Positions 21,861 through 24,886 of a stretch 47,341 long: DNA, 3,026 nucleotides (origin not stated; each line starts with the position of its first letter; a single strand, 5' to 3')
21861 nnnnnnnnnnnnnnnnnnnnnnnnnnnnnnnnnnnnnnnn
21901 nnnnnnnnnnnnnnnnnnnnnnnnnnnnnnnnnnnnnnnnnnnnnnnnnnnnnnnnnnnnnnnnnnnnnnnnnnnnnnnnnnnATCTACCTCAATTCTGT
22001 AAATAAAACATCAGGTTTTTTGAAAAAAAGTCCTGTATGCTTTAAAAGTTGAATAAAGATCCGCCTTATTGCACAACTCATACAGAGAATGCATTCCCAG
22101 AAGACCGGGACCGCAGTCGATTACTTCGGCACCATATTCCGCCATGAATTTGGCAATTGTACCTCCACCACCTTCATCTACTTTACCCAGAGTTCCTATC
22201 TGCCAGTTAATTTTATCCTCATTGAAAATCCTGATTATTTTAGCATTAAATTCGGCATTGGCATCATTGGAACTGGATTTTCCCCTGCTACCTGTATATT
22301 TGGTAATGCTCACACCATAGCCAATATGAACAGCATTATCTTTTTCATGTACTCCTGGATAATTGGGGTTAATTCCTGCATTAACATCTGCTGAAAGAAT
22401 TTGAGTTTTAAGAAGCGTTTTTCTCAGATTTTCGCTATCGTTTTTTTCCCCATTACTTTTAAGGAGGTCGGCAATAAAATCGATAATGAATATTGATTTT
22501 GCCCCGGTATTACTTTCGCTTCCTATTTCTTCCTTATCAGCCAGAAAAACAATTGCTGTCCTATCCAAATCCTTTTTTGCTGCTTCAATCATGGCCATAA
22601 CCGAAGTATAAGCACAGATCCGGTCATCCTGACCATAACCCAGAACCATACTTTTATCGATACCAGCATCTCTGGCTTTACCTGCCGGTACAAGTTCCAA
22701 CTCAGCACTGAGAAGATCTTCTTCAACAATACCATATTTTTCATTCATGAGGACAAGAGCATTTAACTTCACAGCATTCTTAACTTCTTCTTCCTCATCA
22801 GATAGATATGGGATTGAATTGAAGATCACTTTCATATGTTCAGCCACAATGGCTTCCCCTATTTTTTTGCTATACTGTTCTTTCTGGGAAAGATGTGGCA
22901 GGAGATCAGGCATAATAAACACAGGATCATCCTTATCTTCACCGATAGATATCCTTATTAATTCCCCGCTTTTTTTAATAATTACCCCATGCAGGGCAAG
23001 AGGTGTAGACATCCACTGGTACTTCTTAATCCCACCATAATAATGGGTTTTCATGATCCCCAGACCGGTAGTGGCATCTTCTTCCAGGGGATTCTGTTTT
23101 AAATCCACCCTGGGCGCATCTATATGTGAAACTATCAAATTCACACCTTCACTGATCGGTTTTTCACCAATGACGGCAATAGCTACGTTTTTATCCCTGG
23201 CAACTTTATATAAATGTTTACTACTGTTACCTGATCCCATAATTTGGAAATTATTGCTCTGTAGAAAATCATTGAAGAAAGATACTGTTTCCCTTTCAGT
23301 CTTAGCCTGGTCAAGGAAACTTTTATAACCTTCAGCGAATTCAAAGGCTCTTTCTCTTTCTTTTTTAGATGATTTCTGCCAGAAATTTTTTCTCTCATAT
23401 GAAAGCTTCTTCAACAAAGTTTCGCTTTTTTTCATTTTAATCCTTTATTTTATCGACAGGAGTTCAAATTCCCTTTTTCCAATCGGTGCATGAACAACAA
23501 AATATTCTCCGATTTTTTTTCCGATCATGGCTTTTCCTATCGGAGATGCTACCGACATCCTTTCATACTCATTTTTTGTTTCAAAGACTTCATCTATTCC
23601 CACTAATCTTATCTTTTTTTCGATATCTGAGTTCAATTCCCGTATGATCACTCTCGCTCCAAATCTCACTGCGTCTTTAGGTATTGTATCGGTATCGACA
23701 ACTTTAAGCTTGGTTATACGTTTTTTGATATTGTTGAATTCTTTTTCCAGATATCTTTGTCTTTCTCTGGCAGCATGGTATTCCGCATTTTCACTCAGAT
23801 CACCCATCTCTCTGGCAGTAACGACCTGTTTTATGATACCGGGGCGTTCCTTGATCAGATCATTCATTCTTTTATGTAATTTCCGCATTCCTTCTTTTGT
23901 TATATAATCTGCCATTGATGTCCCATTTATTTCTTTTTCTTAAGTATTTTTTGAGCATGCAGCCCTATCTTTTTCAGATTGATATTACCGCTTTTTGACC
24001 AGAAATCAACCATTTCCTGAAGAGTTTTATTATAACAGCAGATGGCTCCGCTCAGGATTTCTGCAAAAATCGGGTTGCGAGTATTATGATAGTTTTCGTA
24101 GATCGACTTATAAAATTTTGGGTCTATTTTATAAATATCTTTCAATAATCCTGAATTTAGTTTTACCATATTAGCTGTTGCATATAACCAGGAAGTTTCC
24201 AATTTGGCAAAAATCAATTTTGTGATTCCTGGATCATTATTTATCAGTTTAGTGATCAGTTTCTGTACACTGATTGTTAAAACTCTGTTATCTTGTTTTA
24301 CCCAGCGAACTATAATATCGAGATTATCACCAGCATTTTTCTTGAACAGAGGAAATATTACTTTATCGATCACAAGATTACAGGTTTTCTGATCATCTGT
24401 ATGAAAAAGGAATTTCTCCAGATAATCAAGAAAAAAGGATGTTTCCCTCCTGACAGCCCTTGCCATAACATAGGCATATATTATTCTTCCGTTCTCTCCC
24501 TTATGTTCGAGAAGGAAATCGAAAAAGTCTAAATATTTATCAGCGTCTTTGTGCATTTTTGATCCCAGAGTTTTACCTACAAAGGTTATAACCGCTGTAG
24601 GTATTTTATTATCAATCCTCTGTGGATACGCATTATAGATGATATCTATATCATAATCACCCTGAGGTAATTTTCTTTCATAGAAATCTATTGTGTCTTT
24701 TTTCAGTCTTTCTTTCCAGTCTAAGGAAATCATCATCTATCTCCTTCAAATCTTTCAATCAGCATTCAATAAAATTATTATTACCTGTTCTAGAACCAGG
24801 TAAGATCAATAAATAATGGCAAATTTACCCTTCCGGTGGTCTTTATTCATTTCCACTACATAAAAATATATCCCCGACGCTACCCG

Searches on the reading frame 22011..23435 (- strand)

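Call 32: search_protein_families(library=pfam, proteins=[window:22011-23435:-], max_evalue=0.0001)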
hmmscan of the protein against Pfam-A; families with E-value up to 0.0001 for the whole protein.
window:22011-23435:- (474 aa): 2 families
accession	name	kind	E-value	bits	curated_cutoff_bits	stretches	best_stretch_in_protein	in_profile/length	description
PF02127.20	Peptidase_M18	-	2e-91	307.4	24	1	40-471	1-432/432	Aminopeptidase I zinc metalloprotease (M18)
PF05343.19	Peptidase_M42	-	5.3e-05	22.9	23.2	0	261-312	125-176/292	M42 glutamyl aminopeptidase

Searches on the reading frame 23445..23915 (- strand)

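Call 32: search_protein_families(library=pfam, proteins=[window:23445-23915:-], max_evalue=0.0001)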
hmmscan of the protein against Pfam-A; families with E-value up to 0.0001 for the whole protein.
window:23445-23915:- (156 aa): 2 families
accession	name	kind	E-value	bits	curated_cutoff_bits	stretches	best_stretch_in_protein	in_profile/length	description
PF03449.20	GreA_GreB_N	-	7.7e-21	74.5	24.5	1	4-72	2-71/71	Transcription elongation factor, N-terminal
PF01272.25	GreA_GreB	-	6.8e-18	64.9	26.9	1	79-156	2-76/77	Transcription elongation factor, GreA/GreB, C-term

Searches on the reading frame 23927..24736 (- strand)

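Call 32: search_protein_families(library=pfam, proteins=[window:23927-24736:-], max_evalue=0.0001)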
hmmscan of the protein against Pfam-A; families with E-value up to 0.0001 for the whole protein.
window:23927-24736:- (269 aa): 0 families

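Call 64: search_protein_families(library=pfam, proteins=[window:23927-24736:-], max_evalue=0.001)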
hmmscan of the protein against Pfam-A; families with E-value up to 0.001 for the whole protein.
window:23927-24736:- (269 aa): 1 family
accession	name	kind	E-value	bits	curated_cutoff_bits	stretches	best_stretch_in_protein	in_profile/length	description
PF08713.17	DNA_alkylation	-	0.00018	21.7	21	0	47-179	32-160/213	DNA alkylation repair enzyme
